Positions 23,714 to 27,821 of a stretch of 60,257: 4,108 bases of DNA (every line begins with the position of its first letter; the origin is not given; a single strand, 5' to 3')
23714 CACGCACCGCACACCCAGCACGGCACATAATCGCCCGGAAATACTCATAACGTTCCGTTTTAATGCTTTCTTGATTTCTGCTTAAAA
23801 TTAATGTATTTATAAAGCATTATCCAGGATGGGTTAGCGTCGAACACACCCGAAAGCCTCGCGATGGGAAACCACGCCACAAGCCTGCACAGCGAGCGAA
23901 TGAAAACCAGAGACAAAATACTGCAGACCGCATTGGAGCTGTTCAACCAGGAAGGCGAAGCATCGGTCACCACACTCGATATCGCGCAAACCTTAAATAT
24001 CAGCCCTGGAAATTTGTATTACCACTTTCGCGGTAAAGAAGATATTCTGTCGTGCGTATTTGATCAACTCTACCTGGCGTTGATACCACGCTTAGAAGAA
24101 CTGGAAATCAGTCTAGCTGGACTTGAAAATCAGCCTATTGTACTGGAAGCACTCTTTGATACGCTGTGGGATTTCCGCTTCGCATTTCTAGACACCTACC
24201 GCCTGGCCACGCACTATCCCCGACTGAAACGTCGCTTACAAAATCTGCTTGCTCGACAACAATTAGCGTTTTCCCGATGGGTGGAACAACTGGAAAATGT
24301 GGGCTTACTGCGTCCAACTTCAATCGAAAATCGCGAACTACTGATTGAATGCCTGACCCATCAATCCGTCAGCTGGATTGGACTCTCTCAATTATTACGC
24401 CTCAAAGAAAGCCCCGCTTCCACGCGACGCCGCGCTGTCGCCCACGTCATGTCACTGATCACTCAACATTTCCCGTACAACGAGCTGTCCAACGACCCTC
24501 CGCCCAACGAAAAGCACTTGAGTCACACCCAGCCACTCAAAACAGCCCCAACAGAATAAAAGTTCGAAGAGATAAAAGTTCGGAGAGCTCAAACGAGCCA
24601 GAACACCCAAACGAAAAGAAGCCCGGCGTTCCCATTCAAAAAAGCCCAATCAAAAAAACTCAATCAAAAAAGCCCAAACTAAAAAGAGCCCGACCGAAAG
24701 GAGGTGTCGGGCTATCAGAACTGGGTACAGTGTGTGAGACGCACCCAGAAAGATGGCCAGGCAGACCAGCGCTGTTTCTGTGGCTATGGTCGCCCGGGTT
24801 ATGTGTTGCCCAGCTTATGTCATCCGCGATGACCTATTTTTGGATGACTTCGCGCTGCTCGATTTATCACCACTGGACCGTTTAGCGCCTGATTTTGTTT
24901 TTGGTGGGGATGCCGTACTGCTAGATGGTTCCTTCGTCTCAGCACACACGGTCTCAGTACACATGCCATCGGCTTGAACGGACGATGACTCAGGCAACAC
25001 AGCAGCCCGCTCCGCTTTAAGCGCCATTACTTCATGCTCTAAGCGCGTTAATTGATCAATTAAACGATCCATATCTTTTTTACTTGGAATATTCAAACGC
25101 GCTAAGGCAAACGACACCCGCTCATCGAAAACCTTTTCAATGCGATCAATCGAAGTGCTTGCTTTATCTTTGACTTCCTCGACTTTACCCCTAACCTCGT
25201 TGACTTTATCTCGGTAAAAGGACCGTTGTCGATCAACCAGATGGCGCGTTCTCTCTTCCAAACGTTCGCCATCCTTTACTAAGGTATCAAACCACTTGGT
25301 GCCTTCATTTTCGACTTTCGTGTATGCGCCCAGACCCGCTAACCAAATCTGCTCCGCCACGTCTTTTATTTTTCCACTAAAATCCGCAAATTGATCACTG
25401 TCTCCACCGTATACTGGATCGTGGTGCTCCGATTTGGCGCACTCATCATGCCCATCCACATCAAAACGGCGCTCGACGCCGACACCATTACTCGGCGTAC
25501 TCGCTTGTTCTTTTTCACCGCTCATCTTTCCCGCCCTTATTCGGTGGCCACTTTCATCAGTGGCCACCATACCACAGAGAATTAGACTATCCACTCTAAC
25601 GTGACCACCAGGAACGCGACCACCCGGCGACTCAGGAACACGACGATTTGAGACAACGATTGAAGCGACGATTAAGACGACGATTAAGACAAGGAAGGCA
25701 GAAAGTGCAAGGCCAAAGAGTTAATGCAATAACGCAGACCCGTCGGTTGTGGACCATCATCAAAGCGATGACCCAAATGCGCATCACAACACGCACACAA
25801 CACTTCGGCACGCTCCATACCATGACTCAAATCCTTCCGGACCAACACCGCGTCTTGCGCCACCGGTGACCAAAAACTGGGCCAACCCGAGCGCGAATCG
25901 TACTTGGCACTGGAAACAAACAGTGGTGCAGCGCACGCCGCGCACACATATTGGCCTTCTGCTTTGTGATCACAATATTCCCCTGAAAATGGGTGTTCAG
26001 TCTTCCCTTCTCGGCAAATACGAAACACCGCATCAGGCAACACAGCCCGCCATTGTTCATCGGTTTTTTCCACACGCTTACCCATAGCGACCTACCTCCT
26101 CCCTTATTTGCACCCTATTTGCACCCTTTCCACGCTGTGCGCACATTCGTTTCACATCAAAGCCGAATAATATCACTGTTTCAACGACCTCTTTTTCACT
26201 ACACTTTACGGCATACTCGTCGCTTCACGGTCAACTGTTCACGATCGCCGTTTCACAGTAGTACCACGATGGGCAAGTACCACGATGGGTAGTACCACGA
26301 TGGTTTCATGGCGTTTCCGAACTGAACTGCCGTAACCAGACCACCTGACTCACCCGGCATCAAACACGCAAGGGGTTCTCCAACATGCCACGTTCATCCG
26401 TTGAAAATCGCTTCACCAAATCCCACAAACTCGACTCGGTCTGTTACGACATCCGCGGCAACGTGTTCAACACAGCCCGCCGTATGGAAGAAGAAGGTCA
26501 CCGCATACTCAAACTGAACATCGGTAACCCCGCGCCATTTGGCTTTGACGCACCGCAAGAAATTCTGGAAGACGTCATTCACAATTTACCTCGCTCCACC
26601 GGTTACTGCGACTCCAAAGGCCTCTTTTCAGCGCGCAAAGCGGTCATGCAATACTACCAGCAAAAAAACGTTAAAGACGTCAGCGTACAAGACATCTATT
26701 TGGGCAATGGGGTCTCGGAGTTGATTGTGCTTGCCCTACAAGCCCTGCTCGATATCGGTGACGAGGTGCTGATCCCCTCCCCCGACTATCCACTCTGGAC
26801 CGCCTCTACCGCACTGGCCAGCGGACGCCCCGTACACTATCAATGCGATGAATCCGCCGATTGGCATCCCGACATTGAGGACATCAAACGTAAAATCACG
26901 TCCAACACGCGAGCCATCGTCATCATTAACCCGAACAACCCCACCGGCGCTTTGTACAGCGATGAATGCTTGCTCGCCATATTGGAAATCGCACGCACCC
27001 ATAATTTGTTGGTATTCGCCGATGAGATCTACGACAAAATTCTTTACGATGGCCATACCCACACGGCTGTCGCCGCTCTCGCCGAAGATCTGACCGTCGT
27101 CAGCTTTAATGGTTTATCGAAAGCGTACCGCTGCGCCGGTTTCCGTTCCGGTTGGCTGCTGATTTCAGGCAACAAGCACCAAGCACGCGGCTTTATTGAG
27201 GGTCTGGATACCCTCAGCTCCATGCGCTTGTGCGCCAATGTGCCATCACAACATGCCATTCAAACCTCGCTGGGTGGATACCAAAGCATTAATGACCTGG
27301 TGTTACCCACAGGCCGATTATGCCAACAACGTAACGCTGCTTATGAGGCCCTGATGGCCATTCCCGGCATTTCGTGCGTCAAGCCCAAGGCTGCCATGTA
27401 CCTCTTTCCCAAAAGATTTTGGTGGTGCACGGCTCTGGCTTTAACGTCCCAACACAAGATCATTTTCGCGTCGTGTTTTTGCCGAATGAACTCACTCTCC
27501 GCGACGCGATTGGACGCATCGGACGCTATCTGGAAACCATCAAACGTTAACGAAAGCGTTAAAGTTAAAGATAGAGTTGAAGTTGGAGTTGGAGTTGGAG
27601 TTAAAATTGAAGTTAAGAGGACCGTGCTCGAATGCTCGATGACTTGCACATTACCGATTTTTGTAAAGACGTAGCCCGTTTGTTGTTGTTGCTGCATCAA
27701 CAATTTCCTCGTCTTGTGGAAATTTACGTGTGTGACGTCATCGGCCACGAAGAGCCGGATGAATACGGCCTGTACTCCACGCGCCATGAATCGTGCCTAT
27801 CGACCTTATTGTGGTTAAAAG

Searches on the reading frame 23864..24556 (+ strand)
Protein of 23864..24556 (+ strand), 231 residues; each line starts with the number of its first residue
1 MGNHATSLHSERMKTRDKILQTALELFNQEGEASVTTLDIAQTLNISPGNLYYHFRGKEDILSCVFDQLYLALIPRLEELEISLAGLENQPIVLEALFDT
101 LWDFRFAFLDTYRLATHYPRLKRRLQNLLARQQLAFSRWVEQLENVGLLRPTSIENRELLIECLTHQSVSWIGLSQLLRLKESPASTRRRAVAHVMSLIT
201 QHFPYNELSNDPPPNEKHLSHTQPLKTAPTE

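Call 61: search_protein_families(library=pfam, proteins=[window:23864-24556:+], max_evalue=0.00001)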
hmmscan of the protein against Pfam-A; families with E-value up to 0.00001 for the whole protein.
window:23864-24556:+ (231 aa): 2 families
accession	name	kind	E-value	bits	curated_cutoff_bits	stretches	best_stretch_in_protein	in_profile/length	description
PF00440.29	TetR_N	-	9.5e-13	48.1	24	1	19-62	1-44/47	Bacterial regulatory proteins, tetR family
PF13972.11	TetR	-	6.4e-12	45.9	25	1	86-200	19-133/144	Bacterial transcriptional repressor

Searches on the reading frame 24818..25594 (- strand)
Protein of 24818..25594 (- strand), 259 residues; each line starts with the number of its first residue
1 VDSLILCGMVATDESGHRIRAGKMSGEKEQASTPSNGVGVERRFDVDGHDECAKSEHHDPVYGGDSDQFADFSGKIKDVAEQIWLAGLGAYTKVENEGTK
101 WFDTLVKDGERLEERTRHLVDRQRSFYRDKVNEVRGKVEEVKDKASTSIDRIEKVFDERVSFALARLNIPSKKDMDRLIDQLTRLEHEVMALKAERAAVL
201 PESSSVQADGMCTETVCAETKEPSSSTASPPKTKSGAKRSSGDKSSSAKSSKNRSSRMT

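Call 61: search_protein_families(library=pfam, proteins=[window:24818-25594:-], max_evalue=0.00001)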
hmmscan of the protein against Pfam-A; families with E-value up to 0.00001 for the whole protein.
window:24818-25594:- (259 aa): 1 family
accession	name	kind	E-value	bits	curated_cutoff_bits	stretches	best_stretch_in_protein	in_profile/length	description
PF05597.16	Phasin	-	2.1e-37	128.5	28.8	1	70-192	5-124/126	Poly(hydroxyalcanoate) granule associated protein (phasin)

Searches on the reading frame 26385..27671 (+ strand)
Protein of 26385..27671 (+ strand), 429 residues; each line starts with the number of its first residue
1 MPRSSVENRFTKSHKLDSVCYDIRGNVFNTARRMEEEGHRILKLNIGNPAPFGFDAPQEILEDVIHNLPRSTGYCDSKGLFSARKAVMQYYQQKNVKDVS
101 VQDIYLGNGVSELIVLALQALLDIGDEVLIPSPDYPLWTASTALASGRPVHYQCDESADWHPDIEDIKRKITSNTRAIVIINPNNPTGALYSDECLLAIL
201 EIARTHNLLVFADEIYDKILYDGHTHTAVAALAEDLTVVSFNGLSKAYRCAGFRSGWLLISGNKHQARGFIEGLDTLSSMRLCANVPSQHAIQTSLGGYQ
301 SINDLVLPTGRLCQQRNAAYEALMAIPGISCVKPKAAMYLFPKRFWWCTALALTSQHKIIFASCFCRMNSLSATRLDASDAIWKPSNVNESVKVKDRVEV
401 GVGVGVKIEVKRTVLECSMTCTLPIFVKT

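Call 61: search_protein_families(library=pfam, proteins=[window:26385-27671:+], max_evalue=0.00001)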
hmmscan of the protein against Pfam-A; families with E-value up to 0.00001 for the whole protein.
window:26385-27671:+ (429 aa): 2 families
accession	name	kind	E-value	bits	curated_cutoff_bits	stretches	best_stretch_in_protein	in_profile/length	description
PF00155.27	Aminotran_1_2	-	3.1e-47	162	19.7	1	41-342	3-308/361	Aminotransferase class I and II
PF01041.23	DegT_DnrJ_EryC1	-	3.1e-06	27.1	19.8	1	114-213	52-145/360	DegT/DnrJ/EryC1/StrS aminotransferase family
